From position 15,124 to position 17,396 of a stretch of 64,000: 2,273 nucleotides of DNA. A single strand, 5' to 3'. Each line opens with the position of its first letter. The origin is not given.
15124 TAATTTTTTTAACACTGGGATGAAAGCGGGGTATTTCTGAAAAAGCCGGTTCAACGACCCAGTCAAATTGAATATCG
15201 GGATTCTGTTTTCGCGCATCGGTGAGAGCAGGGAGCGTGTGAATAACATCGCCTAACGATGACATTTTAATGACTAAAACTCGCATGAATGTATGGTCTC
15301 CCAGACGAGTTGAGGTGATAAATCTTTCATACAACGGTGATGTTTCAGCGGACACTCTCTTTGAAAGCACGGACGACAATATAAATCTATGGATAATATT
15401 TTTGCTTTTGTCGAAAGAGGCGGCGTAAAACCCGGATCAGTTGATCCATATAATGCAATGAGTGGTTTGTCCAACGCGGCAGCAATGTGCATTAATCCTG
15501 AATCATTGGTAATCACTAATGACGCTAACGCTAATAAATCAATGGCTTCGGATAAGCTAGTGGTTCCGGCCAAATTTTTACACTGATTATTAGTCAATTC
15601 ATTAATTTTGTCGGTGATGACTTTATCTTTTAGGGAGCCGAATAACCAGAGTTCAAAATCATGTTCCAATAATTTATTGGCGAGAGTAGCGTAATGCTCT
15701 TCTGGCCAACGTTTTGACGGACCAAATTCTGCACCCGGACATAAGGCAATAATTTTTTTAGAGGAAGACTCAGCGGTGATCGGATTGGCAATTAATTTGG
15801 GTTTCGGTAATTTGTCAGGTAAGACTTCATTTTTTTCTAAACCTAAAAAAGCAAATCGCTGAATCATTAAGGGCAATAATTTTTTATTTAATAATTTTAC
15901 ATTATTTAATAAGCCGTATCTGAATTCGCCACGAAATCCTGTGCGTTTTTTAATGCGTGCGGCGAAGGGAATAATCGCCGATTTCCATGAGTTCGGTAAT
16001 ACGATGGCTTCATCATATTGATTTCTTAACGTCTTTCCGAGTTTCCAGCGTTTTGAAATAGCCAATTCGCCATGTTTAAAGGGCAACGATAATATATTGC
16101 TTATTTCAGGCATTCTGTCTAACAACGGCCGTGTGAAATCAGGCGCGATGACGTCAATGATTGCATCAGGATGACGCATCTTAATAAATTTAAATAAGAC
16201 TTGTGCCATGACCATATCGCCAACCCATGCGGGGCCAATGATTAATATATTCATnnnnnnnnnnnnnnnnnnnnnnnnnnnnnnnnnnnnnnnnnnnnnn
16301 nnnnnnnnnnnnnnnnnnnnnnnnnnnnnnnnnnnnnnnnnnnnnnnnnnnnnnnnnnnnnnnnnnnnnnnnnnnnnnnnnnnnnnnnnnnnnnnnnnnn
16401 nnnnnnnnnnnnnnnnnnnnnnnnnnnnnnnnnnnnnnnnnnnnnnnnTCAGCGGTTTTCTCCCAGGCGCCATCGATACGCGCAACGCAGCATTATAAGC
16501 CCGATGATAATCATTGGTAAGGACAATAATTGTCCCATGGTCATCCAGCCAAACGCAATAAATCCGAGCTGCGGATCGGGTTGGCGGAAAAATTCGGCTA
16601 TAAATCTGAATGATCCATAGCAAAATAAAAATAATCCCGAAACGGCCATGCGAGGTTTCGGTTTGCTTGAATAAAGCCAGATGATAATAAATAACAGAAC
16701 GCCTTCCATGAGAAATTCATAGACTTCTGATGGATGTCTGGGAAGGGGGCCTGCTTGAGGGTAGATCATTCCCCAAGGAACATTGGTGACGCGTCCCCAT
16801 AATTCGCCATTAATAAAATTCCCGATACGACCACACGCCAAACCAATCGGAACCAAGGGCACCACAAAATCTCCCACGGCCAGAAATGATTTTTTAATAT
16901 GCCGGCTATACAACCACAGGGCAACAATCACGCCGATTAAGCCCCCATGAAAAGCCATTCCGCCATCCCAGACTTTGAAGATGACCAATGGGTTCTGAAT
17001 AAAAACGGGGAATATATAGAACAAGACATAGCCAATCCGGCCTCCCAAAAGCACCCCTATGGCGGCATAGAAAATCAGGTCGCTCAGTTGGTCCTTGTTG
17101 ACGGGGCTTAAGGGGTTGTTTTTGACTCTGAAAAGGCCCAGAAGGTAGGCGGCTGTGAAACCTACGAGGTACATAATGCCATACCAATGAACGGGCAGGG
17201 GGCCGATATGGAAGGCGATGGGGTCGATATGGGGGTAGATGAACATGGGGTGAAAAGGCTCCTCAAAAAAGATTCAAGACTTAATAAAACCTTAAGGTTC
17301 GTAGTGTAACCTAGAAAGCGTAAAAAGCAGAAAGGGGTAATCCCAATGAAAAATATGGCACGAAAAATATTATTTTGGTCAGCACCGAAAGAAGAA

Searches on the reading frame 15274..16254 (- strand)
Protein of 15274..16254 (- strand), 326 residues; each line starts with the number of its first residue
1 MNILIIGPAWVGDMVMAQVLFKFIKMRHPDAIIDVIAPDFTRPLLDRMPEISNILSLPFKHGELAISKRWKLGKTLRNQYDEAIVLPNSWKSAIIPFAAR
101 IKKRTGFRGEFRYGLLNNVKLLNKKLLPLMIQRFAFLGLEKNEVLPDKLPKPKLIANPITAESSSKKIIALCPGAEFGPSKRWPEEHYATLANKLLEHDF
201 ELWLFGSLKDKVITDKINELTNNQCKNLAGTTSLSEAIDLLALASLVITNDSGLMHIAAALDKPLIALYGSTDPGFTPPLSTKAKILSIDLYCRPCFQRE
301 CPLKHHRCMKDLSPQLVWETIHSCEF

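Call 23: search_protein_families(library=pfam, proteins=[window:15274-16254:-], max_evalue=0.001)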
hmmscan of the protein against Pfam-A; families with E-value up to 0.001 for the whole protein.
window:15274-16254:- (326 aa): 1 family
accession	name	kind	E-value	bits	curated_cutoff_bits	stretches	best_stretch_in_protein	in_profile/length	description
PF01075.23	Glyco_transf_9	-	8.9e-69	232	22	1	69-305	1-245/247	Glycosyltransferase family 9 (heptosyltransferase)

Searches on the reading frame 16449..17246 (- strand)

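Call 23: search_protein_families(library=pfam, proteins=[window:16449-17246:-], max_evalue=0.001)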
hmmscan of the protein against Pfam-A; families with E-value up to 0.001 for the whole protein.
window:16449-17246:- (265 aa): 1 family
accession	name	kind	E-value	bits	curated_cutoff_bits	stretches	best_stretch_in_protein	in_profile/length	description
PF01790.23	LGT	-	8.2e-86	287.7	24.9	1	9-253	1-238/240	Prolipoprotein diacylglyceryl transferase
